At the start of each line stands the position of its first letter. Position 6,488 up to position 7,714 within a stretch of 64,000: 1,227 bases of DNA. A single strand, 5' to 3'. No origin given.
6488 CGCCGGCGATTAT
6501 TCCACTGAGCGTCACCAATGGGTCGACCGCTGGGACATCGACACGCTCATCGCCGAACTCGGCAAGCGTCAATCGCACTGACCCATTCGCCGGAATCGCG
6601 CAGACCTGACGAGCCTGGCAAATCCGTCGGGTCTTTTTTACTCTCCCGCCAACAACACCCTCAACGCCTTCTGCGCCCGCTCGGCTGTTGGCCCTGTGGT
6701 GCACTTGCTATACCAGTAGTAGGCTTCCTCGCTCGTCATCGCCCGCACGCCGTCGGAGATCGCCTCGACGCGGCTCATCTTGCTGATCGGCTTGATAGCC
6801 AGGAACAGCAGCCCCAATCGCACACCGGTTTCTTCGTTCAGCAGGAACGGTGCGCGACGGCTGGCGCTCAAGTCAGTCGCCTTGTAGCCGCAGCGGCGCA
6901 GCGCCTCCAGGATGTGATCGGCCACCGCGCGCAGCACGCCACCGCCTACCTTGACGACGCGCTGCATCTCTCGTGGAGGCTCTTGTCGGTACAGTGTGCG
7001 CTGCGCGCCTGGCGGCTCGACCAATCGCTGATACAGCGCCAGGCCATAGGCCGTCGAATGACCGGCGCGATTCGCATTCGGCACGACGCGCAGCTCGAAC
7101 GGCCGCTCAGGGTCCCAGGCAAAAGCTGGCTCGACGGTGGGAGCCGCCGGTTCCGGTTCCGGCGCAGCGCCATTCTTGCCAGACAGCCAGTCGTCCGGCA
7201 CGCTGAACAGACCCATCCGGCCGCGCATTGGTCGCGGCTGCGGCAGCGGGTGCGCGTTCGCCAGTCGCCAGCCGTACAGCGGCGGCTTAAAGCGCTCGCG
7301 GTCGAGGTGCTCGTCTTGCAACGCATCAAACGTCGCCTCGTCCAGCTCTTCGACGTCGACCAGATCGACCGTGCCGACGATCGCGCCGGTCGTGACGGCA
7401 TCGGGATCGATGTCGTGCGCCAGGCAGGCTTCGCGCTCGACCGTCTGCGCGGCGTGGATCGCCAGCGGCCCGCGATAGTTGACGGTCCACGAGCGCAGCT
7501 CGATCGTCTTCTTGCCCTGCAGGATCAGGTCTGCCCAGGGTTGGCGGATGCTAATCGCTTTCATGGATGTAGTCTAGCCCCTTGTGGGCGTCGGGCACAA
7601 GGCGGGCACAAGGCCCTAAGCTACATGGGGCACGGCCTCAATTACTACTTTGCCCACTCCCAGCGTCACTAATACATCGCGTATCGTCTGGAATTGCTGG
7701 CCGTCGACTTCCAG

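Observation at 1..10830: DUF499 ATPase / ASCH-DUF3780-like / DUF1156 methylase / PLD-SNF2 helicase gene set: a methylation-linked defence-type system with no established mechanism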

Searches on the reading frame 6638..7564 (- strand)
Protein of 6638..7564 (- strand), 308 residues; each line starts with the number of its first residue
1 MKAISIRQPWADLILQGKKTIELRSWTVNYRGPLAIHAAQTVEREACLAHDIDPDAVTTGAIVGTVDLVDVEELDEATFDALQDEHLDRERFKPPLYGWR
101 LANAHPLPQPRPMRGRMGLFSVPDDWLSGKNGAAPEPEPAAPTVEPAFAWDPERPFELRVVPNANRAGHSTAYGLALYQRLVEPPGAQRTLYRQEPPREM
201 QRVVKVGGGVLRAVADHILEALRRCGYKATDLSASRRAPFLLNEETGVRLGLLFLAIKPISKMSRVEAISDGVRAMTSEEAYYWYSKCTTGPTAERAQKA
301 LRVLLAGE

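Call 9: search_protein_families(library=pfam, proteins=[window:6638-7564:-], max_evalue=0.01)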
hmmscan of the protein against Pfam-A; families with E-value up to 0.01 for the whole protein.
window:6638-7564:- (308 aa): 2 families
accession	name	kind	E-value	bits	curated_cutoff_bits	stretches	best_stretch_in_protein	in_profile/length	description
PF24728.1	DUF7680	-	7.8e-36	123.8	24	1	156-307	1-141/141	Domain of unknown function (DUF7680)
PF04266.20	ASCH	-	6.1e-10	40.2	21.2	1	4-92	1-71/103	ASCH domain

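Call 10: search_protein_families(library=padloc, proteins=[window:6638-7564:-], max_evalue=0.01)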
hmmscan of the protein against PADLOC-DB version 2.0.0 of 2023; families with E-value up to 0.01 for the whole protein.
window:6638-7564:- (308 aa): 0 families

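Call 12: search_protein_families(library=ncbifam, proteins=[window:6638-7564:-], max_evalue=0.01)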
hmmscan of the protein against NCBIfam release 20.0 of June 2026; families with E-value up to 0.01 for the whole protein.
window:6638-7564:- (308 aa): 0 families

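Call 21: find_homologous_proteins(query=window:6638-7564:-)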
Query window:6638-7564:- (308 aa): 619 proteins with E <= 0.001 among 4579 candidates; the best 120 are listed.
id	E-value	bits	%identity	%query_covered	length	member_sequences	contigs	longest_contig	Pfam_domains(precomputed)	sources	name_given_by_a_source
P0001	4.1e-204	695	100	100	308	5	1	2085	PF24728.2,PF04266.21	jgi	-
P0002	6.5e-169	579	82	100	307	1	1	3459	PF24728.2,PF04266.21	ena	-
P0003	1.8e-145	502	71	100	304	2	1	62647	PF24728.2,PF04266.21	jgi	jgi:hypothetical protein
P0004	7.4e-143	493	71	100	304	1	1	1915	PF24728.2,PF04266.21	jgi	jgi:hypothetical protein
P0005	3.2e-142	491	69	100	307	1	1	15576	PF24728.2,PF04266.21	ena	-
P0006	4.1e-142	491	70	100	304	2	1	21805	PF24728.2,PF04266.21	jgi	jgi:hypothetical protein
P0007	5.8e-140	484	69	100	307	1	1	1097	PF24728.2,PF04266.21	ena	-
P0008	2.6e-135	469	70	100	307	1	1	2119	PF24728.2,PF04266.21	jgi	jgi:hypothetical protein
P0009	9.7e-132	457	68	99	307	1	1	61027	PF24728.2,PF04266.21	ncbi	-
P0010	1.1e-129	450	67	100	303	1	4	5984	PF24728.2,PF04266.21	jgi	jgi:hypothetical protein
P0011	2.0e-129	449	67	100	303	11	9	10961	PF24728.2,PF04266.21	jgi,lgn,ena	jgi:hypothetical protein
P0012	7.7e-129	447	64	100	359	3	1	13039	PF24728.2,PF04266.21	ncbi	-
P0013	2.7e-128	446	67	100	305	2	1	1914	PF24728.2,PF04266.21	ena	-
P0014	4.4e-128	445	64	100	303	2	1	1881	PF24728.2,PF04266.21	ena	-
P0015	2.0e-127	443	67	100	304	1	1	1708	PF24728.2,PF04266.21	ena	-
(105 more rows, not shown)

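Call 22: find_encoding_contigs(protein=window:6638-7564:-, flank=10000, max_places=4)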
Protein window:6638-7564:- (308 aa): 19 contigs read that carry it; 4 places shown.
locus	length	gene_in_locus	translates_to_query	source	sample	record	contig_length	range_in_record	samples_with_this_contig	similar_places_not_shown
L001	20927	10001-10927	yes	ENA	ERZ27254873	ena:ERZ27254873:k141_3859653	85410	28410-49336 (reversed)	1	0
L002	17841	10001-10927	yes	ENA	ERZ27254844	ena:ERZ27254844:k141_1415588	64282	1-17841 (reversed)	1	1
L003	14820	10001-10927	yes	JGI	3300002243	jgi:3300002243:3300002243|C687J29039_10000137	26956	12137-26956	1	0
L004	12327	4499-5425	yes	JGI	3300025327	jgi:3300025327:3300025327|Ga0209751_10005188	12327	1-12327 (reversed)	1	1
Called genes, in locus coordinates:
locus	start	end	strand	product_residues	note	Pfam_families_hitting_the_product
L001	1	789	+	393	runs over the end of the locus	PF13784:Fic_N, PF02661:Fic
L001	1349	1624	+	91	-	PF02604:PhdYeFM_antitox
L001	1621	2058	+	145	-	PF01850:PIN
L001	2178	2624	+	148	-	-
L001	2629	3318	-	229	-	-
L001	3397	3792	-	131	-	PF01850:PIN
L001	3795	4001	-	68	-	PF09957:VapB_antitoxin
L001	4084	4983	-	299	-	PF04015:DUF362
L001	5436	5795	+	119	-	-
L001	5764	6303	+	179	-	-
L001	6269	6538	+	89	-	-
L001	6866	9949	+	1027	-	PF04465:DUF499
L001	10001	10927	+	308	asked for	PF04266:ASCH, PF24728:DUF7680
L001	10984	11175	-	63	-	-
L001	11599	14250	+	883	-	-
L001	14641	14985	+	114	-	PF01797:Y1_Tnp (weak)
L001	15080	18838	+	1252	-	PF13091:PLDc_2 (weak), PF00176:SNF2-rel_dom, PF00270:DEAD (weak), PF04851:ResIII, PF00271:Helicase_C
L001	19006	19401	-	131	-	PF01850:PIN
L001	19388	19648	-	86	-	-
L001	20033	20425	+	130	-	-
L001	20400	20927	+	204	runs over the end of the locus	-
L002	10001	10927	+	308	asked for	PF04266:ASCH, PF24728:DUF7680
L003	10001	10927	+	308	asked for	PF04266:ASCH, PF24728:DUF7680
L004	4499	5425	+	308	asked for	PF04266:ASCH, PF24728:DUF7680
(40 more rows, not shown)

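Call 27: search_protein_families(library=pfam, proteins=[L001:15080-18838:+], max_evalue=10)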
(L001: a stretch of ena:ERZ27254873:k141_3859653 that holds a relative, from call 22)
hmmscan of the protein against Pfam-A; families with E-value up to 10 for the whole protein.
L001:15080-18838:+ (1252 aa): 8 families
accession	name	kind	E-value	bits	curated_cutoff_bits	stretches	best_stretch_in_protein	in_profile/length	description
PF00271.37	Helicase_C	-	6.7e-18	65.4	23.5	1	732-852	2-110/110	Helicase conserved C-terminal domain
PF00176.29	SNF2-rel_dom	-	1.8e-14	53.9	24.9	1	292-481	1-181/290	SNF2-related domain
PF04851.21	ResIII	-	4.2e-10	40.2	22.5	1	291-463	6-162/164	Type III restriction enzyme, res subunit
PF00270.35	DEAD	-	4.5e-07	30.2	26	1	291-464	2-161/167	DEAD/DEAH box helicase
PF13091.12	PLDc_2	-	1.4e-06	28.6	27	1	136-203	78-132/132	PLD-like domain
PF24414.1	DUF7547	-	0.03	14.7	27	1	1046-1123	84-161/209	Family of unknown function (DUF7547)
PF16712.10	SCAB_CC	-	0.14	12.5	25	1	890-939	117-165/168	Coiled-coil regions of plant-specific actin-binding protein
PF04201.20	TPD52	-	0.87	10.3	25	1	701-741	1-42/108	Tumour protein D52 family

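Call 29: search_solved_structures(query=A1, max_evalue=1)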
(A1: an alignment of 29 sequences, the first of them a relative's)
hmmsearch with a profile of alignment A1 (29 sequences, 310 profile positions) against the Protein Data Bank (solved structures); distinct sequences matched with E-value up to 1: 11.
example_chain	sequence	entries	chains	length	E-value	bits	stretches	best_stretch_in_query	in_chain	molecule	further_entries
1wk2_A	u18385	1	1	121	6.1e-12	48.6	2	4-37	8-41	HYPOTHETICAL PROTEIN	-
2dp9_A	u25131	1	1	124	6.8e-12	48.5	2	4-37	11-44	Hypothetical protein TTHA0113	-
8yew_A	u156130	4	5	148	2.2e-10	43.5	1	3-136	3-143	Activating signal cointegrator 1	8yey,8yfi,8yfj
2e5o_A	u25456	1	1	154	2.7e-10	43.2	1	3-136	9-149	Activating signal cointegrator 1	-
9kyk_A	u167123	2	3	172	4e-10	42.7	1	3-135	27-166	Activating signal cointegrator 1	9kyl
8alz_A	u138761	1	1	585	5.1e-10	42.3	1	3-134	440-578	Activating signal cointegrator 1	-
8yxw_A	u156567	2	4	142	5.4e-10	42.2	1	3-129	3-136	Activating signal cointegrator 1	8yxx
9kyi_A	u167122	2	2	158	4.3e-06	29.4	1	3-123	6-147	Protein EOLA1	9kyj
6kir_A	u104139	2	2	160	4.6e-06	29.3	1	3-123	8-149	Uncharacterized protein CXorf40 homolog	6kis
6kit_A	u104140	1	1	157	4.7e-06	29.3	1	3-123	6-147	Uncharacterized protein CXorf40 homolog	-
5y7d_A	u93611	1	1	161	0.00019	24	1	3-123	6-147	Protein CXorf40A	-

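Call 32: search_solved_structures(query=L001:15080-18838:+, max_evalue=0.001)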
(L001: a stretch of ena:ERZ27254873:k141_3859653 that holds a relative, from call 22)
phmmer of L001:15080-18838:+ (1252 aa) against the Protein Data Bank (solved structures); distinct sequences matched with E-value up to 0.001: 142 (the best 60 are shown).
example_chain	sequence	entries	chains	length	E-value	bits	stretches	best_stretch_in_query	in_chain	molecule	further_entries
8so8_A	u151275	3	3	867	5.3e-36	127.1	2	248-468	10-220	RNA polymerase-associated protein RapA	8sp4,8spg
6bog_A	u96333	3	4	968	7.6e-36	126.6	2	248-468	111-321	RNA polymerase-associated protein RapA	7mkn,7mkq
7m8e_F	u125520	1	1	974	8.1e-36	126.5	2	248-468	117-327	RNA polymerase-associated protein RapA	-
4s20_K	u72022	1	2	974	9e-36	126.3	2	248-467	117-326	RNA polymerase-associated protein RapA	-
8t0l_F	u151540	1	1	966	3.7e-35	124.3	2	247-466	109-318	RNA polymerase-associated protein RapA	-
5jxr_A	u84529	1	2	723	1.2e-16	62.9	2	728-891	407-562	Chromatin-remodeling complex ATPase-like protein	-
6pwf_K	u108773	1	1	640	2.4e-16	62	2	727-894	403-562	chromatin remodeling factor ISWI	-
6ftx_W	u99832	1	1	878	2e-13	52.3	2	722-879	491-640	Chromatin-remodeling ATPase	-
6iro_L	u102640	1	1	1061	1.4e-12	49.5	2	303-479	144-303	ISWI chromatin-remodeling complex ATPase ISW1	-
6jyl_K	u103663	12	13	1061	1.4e-12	49.5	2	303-479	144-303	ISWI chromatin-remodeling complex ATPase ISW1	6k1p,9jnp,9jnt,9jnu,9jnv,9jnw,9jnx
7x3t_V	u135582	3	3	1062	1.4e-12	49.5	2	303-479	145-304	ISWI chromatin-remodeling complex ATPase ISW1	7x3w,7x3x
6ne3_W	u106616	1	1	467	1.4e-12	49.5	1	726-881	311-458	SWI/SNF-related matrix-associated actin-dependent regulator of chromatin subfamily A membe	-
9lj2_K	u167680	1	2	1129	1.7e-12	49.2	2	303-479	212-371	ISWI chromatin-remodeling complex ATPase ISW1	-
7otq_K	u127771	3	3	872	1.8e-12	49.1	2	730-888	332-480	Chromodomain-helicase-DNA-binding protein 1-like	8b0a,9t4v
7epu_B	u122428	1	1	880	1.9e-12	49.1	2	730-888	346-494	Chromodomain-helicase-DNA-binding protein 1-like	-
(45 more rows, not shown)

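Call 33: find_related_loci(query=A1, collection=genome_contigs, flank=10000)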
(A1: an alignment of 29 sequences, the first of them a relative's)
Query A1 (308 aa) in genome_contigs; peptide patterns used: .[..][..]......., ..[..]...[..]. (x = any residue, [..] = any of these).
590 stretches matched a pattern; 544 encode a relative of the query (tblastn E <= 1e-3); the best 80 are kept; 79 distinct loci.
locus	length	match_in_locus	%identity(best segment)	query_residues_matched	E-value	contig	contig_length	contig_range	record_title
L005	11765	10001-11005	64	1-308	1e-136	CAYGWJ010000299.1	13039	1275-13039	MAG TPA_asm: uncultured Anaerolineae bacterium isolate ERP119294_co2_411 genome assembly, contig: k141_1250611, whole ge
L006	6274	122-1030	66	1-308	2e-120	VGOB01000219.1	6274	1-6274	MAG: Chloroflexi bacterium isolate K_DeepCast_250m_m1_199 K_DeepCast_250m_m1_199_Ga0194125_10027971, whole genome shotgu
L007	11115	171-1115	61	1-308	1e-119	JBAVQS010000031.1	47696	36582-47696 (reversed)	MAG: Anaerolineae bacterium isolate MFD03971_ilm_asm_bin21 k127_347775, whole genome shotgun sequence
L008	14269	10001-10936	58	1-308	1e-110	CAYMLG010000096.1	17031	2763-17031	MAG TPA_asm: uncultured Anaerolineaceae bacterium isolate binchicken_co350_84 genome assembly, contig: NODE_3978_length_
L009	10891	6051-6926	58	1-308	5e-109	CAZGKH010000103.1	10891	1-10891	MAG TPA_asm: uncultured Anaerolineae bacterium isolate binchicken_co275_239 genome assembly, contig: NODE_9467_length_10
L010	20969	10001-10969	59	1-308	5e-107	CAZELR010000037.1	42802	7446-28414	MAG TPA_asm: uncultured Anaerolineales bacterium isolate binchicken_co115_154 genome assembly, contig: NODE_1573_length_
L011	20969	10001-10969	56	1-308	6e-106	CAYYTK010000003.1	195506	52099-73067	MAG TPA_asm: uncultured Anaerolineales bacterium isolate binchicken_co66_292 genome assembly, contig: NODE_88_length_195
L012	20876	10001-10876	58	1-308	3e-105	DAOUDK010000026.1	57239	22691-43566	MAG TPA_asm: Anaerolineae bacterium isolate M42_99 k117_30849, whole genome shotgun sequence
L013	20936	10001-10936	54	1-308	2e-104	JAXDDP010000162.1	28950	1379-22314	MAG: Anaerolineae bacterium isolate POMEDNA-B74 Raw2_k127_815236, whole genome shotgun sequence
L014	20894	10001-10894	56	1-308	3e-104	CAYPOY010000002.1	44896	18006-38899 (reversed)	MAG TPA_asm: uncultured Anaerolineales bacterium isolate SRP214966_co5_314 genome assembly, contig: NODE_437_length_4489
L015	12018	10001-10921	55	1-308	5e-104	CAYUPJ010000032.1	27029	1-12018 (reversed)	MAG TPA_asm: uncultured Anaerolineae bacterium isolate binchicken_co91_444 genome assembly, contig: NODE_1863_length_270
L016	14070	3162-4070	57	1-308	9e-104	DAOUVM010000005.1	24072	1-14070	MAG TPA_asm: Ardenticatenales bacterium isolate CSMAG_849 CSMAG_849_k141_217607_length_24072_cov_17.0283, whole genome s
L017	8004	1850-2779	55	1-308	8e-104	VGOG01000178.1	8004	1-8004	MAG: Chloroflexi bacterium isolate K_DeepCast_250m_m2_317 K_DeepCast_250m_m2_317_Ga0194125_10019945, whole genome shotgu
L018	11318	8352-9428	54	1-308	8e-103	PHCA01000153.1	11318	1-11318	MAG: Chloroflexi bacterium HGW-Chloroflexi-1 bjp_ig2158_scaffold_5753, whole genome shotgun sequence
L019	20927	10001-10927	55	1-308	1e-101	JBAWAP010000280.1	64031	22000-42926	MAG: Anaerolineae bacterium isolate MFD04381_ilm_asm_bin11 k127_24572, whole genome shotgun sequence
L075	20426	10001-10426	51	156-308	2e-40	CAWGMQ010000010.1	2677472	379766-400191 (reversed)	MAG: uncultured Planctomycetota bacterium isolate MFD09567.bin.1.13 genome assembly, contig: contig_40, whole genome sho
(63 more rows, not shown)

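Call 38: search_protein_families(library=pfam, proteins=[L075:9935-10426:+], max_evalue=1)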
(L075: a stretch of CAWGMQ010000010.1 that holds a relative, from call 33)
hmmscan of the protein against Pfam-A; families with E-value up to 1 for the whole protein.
L075:9935-10426:+ (164 aa): 2 families
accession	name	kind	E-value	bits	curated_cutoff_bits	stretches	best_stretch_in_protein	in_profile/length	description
PF24728.1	DUF7680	-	5e-39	134.1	24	1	23-162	1-140/141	Domain of unknown function (DUF7680)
PF18979.5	DUF5715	-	0.19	11.8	26.8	0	113-163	93-144/171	Family of unknown function (DUF5715)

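Call 61: predict_structure(alignment_id=A1)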
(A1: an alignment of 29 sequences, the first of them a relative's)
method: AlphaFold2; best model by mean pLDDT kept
length: 308 residues; sequences in the alignment: 29
mean_pLDDT: 63.7   pTM: 0.45
mean pLDDT of the five models: 63.7, 61.1, 59.8, 55.8, 49.9
residues with pLDDT >= 90: 61; 70-90: 66; 50-70: 55; < 50: 126
segments of 3 or more residues with pLDDT < 50: 130-150, 166-171, 183-196, 220-222, 224-280, 282-301, 303-305
pLDDT, mean of each block of 10 residues (from residue 1): 91 92 87 92 88 89 94 91 85 89 91 83 72 37 33 56 52 58 46 48 64 53 45 37 37 38 41 46 46 45 44
secondary structure, 60 per line:
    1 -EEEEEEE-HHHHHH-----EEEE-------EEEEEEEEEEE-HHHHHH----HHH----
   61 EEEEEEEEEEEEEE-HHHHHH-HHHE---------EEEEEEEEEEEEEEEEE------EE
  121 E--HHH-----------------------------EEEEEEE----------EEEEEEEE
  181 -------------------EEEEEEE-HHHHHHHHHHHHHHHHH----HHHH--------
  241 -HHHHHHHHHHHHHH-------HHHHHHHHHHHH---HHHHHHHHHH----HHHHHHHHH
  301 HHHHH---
elements in order: E2-8 H10-15 E21-24 E32-42 H44-49 E61-74 H76-81 E96-112 E119-121 E156-162 E173-180 E200-206 H208-224 H229-232 H242-255 H263-274 H278-287 H292-305

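Call 74: search_protein_families(library=pfam, alignment_id=A4, max_evalue=0.00001)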
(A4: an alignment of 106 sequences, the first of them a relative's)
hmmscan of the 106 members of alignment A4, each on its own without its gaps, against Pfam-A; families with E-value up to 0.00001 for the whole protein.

A. member 1, L007:1179-2048:+ (290 aa): 0 families

B. families by the number of members that match (of 106 scanned): 86 families (the first 25 are shown)
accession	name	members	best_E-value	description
PF13304.12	AAA_21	8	1.4e-43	AAA domain, putative AbiEii toxin, Type IV TA system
PF13175.12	AAA_15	8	2.7e-20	AAA ATPase domain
PF03235.19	GmrSD_N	7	3.6e-29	GmrSD restriction endonuclease, N-terminal domain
PF02463.25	SMC_N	6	1.3e-14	RecF/RecN/SMC N terminal domain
PF13424.12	TPR_12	4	6.9e-26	Tetratricopeptide repeat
PF07719.23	TPR_2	4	3.9e-21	Tetratricopeptide repeat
PF00515.34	TPR_1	4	1.1e-18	Tetratricopeptide repeat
PF13476.12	AAA_23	4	1.1e-11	AAA domain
PF13181.12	TPR_8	4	3e-11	Tetratricopeptide repeat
PF11398.14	DUF2813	4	9.4e-10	Protein of unknown function (DUF2813)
PF01797.21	Y1_Tnp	3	4e-25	Transposase IS200 like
PF13176.12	TPR_7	3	1.5e-07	Tetratricopeptide repeat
PF06067.16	DUF932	2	1.8e-62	Domain of unknown function (DUF932)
PF14103.11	DUF4276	2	2.3e-20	Domain of unknown function (DUF4276)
PF01936.24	NYN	2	1.6e-18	NYN domain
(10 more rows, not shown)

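Call 77: fold_search(model_id=the predicted structure, library=pdb)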
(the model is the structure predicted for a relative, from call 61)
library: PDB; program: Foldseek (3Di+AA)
matches with E <= 10: 97; with E <= 0.001: 20
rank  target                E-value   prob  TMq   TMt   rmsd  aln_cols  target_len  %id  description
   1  8yew                  3.5e-09  1.00  0.34  0.67   3.3       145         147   23  TRIP4 ASCH domain in unliganded form (released 2024-06-26)
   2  9kyl_A                4.4e-09  1.00  0.33  0.68   4.5       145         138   22  Crystal structure of human TRIP4 in complex with 11bp dsDNA (released 2025-08-20)
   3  8yfi_A                9.1e-09  1.00  0.35  0.71   3.3       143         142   22  TRIP4 ASCH domain in complex with a 12bp dsDNA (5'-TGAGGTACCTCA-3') (released 2024-06-26)
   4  8yfj_A                9.1e-09  1.00  0.35  0.71   3.3       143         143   22  TRIP4 ASCH domain in complex with a 12bp dsDNA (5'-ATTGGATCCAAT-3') (released 2024-06-26)
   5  9kyl_B                1.1e-08  1.00  0.33  0.67   4.8       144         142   22  Crystal structure of human TRIP4 in complex with 11bp dsDNA (released 2025-08-20)
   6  9kyk                  2.9e-08  1.00  0.34  0.62   3.7       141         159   24  Crystal structure of human TRIP4 (released 2025-08-20)
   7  2e5o_MODEL_1_A        4.9e-08  1.00  0.34  0.63   3.4       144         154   23  'Solution structure of the TRIP_4C domain of target of activating signal cointegrator 1 (released 2008-01-01)
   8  2dp9                  7.9e-08  1.00  0.27  0.64   4.4       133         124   27  Crystal Structure of Conserved Hypothetical Protein TTHA0113 from Thermus thermophilus HB8 (released 2006-11-08)
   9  6kir                  1.3e-07  1.00  0.30  0.55   4.9       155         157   22  High resolution structure of mouse CXorf40A (released 2020-07-22)
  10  5y7d                  1.8e-07  1.00  0.32  0.57   4.5       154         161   21  Crystal structure of human Endothelial-overexpressed LPS associated factor 1 (released 2018-08-22)
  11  8alz_A                1.0e-06  1.00  0.33  0.38   3.4       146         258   23  Cryo-EM structure of ASCC3 in complex with ASC1 (released 2023-03-08)
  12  1wk2                  1.2e-05  1.00  0.22  0.78   2.2       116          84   23  Crystal structure of a hypothetical protein from thermus thermophilus HB8 (released 2004-11-30)
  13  5gus_A                3.9e-05  1.00  0.31  0.63   2.9       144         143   15  Crystal structure of ASCH domain from Zymomonas mobilis (released 2017-08-30)
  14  5y6c_A                4.6e-05  1.00  0.31  0.62   2.9       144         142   16  Crystal structure of ZmASCH S128A mutant protein from Zymomonas mobilis (released 2018-07-18)
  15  5guq_C                5.2e-05  1.00  0.30  0.59   2.7       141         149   16  Crystal structure of ASCH from Zymomonas mobilis (released 2017-08-30)
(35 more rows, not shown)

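Call 81: search_protein_families(library=ncbifam, proteins=[window:6638-7564:-], max_evalue=0.1)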
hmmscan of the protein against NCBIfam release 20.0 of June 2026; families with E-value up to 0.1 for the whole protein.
window:6638-7564:- (308 aa): 0 families
